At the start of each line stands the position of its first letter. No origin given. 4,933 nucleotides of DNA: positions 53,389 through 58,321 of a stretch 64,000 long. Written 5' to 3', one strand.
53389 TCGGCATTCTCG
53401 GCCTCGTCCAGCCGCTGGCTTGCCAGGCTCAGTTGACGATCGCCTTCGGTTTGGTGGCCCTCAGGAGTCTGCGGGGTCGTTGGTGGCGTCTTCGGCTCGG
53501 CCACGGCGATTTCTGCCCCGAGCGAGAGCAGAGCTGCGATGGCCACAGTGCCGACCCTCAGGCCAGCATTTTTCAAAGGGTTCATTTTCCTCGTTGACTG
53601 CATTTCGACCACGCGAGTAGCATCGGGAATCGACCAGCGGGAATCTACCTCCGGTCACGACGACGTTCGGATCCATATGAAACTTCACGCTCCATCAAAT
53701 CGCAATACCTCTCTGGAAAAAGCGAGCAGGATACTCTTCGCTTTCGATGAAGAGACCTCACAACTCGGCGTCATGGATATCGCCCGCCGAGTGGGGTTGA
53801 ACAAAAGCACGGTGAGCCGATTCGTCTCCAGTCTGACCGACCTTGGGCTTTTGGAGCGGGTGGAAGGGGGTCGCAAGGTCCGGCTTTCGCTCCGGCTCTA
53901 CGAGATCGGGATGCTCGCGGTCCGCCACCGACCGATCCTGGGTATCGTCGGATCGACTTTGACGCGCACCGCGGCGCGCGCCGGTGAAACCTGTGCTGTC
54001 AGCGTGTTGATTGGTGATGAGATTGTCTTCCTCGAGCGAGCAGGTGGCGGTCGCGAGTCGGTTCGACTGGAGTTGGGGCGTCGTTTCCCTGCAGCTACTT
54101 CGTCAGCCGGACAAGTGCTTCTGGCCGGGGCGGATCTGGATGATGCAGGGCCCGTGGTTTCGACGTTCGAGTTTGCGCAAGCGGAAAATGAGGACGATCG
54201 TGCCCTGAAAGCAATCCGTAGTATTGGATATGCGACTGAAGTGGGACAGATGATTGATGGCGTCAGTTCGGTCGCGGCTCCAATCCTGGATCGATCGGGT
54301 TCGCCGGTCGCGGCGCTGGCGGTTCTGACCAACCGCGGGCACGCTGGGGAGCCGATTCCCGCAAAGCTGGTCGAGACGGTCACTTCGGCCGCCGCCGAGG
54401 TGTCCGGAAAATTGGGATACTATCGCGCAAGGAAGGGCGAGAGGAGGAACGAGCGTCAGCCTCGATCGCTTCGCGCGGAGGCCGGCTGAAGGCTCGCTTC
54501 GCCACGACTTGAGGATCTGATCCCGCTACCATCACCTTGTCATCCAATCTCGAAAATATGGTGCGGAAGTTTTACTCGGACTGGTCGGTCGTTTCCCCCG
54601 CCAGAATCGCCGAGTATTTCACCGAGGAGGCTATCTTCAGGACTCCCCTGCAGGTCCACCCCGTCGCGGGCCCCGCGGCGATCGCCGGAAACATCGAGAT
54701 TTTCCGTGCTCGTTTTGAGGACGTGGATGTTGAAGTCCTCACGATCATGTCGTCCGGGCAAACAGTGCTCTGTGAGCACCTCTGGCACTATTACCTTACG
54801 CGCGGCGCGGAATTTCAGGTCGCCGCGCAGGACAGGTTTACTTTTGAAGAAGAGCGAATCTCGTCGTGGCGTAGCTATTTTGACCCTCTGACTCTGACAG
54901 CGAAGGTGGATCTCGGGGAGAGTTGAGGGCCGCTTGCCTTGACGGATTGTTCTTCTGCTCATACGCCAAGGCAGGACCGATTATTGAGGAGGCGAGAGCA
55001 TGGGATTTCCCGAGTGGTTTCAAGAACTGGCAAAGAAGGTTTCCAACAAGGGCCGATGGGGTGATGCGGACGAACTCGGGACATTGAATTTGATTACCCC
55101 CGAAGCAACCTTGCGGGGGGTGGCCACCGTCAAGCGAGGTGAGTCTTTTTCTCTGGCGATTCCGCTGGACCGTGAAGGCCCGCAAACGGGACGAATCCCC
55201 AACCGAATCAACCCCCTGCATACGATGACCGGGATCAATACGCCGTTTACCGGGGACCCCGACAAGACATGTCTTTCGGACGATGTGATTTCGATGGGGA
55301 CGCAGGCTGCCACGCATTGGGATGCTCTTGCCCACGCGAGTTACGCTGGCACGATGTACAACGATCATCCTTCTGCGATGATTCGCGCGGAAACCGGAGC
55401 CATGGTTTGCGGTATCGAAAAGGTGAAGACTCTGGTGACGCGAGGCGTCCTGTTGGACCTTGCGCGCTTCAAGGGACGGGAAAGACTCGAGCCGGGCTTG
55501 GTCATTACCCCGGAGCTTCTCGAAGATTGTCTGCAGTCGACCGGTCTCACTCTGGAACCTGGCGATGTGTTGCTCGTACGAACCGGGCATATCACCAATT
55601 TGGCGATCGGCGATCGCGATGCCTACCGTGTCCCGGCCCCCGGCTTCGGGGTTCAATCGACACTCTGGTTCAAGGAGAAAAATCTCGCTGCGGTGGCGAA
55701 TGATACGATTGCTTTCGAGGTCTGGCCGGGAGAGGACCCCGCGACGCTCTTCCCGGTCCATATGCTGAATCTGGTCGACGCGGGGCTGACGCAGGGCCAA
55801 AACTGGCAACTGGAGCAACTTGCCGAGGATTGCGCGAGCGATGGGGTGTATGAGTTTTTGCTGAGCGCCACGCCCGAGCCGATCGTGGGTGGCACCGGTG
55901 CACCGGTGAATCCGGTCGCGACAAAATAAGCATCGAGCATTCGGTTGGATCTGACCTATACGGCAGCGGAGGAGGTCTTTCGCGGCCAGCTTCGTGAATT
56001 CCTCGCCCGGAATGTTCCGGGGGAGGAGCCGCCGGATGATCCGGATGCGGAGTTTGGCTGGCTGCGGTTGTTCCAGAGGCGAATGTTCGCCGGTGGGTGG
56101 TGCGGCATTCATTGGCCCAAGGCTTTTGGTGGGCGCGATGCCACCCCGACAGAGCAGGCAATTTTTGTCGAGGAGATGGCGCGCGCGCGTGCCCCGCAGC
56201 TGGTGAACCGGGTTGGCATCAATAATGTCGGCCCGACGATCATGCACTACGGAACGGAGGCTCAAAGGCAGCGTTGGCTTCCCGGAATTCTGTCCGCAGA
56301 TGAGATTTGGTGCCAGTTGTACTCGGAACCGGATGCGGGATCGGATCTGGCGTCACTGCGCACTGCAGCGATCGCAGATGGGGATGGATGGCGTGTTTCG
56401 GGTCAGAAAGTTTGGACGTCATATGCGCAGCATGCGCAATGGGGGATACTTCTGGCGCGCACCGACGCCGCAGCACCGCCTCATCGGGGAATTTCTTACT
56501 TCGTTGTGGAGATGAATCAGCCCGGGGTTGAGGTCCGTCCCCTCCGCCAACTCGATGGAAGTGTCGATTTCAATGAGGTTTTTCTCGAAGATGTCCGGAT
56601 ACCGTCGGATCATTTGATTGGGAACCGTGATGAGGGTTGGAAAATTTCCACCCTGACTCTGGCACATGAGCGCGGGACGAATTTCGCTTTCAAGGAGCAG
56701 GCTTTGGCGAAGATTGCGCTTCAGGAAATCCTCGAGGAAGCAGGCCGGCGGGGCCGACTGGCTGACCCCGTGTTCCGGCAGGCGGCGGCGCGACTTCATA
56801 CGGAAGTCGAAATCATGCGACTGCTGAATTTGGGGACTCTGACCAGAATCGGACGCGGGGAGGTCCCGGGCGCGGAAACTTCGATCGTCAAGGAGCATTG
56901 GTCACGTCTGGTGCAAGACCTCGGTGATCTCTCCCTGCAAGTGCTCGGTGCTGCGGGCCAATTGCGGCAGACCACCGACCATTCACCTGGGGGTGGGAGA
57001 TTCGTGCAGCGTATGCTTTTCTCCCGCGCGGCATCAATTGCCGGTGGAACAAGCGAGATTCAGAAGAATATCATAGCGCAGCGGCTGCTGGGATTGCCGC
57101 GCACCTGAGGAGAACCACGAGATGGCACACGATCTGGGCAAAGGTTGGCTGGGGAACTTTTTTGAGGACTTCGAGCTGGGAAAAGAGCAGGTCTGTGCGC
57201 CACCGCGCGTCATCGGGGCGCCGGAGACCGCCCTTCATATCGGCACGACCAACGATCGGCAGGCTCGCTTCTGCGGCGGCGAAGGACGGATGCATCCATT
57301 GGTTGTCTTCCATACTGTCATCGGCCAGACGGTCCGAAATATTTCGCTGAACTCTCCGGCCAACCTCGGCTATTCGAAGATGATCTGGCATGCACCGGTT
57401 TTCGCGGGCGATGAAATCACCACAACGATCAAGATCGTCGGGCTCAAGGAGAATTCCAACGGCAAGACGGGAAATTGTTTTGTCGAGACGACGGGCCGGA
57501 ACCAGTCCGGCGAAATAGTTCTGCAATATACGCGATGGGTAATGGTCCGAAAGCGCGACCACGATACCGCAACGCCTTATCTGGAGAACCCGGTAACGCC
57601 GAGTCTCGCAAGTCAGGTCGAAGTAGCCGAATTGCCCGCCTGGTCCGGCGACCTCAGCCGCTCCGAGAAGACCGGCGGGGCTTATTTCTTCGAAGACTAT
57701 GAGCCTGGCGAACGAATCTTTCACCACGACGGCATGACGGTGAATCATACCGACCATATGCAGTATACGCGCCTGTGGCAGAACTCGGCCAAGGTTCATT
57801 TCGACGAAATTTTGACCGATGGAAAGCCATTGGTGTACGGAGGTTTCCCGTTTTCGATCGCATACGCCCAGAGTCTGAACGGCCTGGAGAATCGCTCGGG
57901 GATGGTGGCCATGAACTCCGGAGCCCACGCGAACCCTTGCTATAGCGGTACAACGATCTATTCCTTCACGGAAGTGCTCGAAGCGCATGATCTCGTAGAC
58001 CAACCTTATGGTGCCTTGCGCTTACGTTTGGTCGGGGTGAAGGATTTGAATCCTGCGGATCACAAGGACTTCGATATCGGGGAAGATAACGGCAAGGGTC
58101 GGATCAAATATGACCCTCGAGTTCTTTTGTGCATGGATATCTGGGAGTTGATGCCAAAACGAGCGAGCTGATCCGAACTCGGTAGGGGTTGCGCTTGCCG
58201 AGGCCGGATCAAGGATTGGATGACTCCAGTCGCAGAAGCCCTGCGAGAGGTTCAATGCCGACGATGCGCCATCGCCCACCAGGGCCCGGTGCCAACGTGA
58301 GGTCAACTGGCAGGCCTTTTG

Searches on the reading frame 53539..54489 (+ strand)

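Call 9: search_protein_families(library=pfam, proteins=[window:53539-54489:+], max_evalue=0.001)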
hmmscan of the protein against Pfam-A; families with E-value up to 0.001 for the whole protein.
window:53539-54489:+ (316 aa): 10 families
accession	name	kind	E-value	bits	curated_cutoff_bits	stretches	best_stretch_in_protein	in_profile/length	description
PF01614.24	IclR_C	-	5.6e-16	59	24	1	127-289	3-173/174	Bacterial transcriptional regulator IclR C-terminal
PF09339.16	HTH_IclR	-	2.6e-13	49.9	22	1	58-108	1-51/52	IclR helix-turn-helix domain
PF12802.13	MarR_2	-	1.4e-06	28.8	27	1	63-109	8-54/61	MarR family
PF01022.26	HTH_5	-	0.0002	21.6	22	1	62-106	4-46/47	Bacterial regulatory protein, arsR family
PF25212.1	HVO_A0114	-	0.00027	21.1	27.6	1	74-118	35-79/84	HVO_A0114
PF01978.25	TrmB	-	0.00028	21.1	25.6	0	75-113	22-60/68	Sugar-specific transcriptional regulator TrmB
PF01325.25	Fe_dep_repress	-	0.00031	21.3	26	0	66-106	13-53/60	Iron dependent repressor, N-terminal DNA binding domain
PF24034.1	DUF7343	-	0.00032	20.9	27.6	1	80-117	23-60/62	Domain of unknown function (DUF7343)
PF01047.28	MarR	-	0.00044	20.5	24.6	0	76-108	18-50/59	MarR family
PF13412.12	HTH_24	-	0.00083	19.3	21.9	0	80-105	22-47/48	Winged helix-turn-helix DNA-binding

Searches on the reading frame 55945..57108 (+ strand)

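Call 9: search_protein_families(library=pfam, proteins=[window:55945-57108:+], max_evalue=0.001)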
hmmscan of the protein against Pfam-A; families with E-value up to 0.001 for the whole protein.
window:55945-57108:+ (387 aa): 3 families
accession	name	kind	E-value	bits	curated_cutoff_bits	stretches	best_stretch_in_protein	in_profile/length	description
PF00441.29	Acyl-CoA_dh_1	-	1e-21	78.1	22.4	1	230-382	2-150/150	Acyl-CoA dehydrogenase, C-terminal domain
PF02771.21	Acyl-CoA_dh_N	-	2.9e-20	73.2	22.9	1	7-118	2-112/113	Acyl-CoA dehydrogenase, N-terminal domain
PF02770.24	Acyl-CoA_dh_M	-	4.1e-20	72.2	33.3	1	123-217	1-97/97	Acyl-CoA dehydrogenase, middle domain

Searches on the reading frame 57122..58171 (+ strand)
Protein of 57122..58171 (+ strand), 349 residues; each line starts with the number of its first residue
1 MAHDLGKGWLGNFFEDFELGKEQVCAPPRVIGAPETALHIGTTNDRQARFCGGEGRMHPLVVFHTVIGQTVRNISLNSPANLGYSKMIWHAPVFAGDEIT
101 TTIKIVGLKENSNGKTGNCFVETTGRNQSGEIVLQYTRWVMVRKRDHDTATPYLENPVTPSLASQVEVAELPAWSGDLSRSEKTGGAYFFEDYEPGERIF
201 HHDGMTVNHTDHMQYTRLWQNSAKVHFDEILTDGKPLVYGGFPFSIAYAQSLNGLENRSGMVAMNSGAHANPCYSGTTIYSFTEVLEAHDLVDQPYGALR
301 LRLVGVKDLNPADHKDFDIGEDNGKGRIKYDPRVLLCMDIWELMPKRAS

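Call 9: search_protein_families(library=pfam, proteins=[window:57122-58171:+], max_evalue=0.001)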
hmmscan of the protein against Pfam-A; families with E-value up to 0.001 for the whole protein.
window:57122-58171:+ (349 aa): 3 families
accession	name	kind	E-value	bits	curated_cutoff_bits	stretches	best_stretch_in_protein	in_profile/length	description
PF19315.5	MC_hydratase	-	1.1e-10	41.6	26.5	1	54-294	73-323/353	Mesaconyl-CoA hydratase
PF13452.11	FAS1_DH_region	-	2.3e-05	25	22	1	85-134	80-130/132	FAS1-like, dehydratase domain region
PF01575.25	MaoC_dehydratas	-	0.00035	20.6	27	0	58-116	54-112/123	MaoC like domain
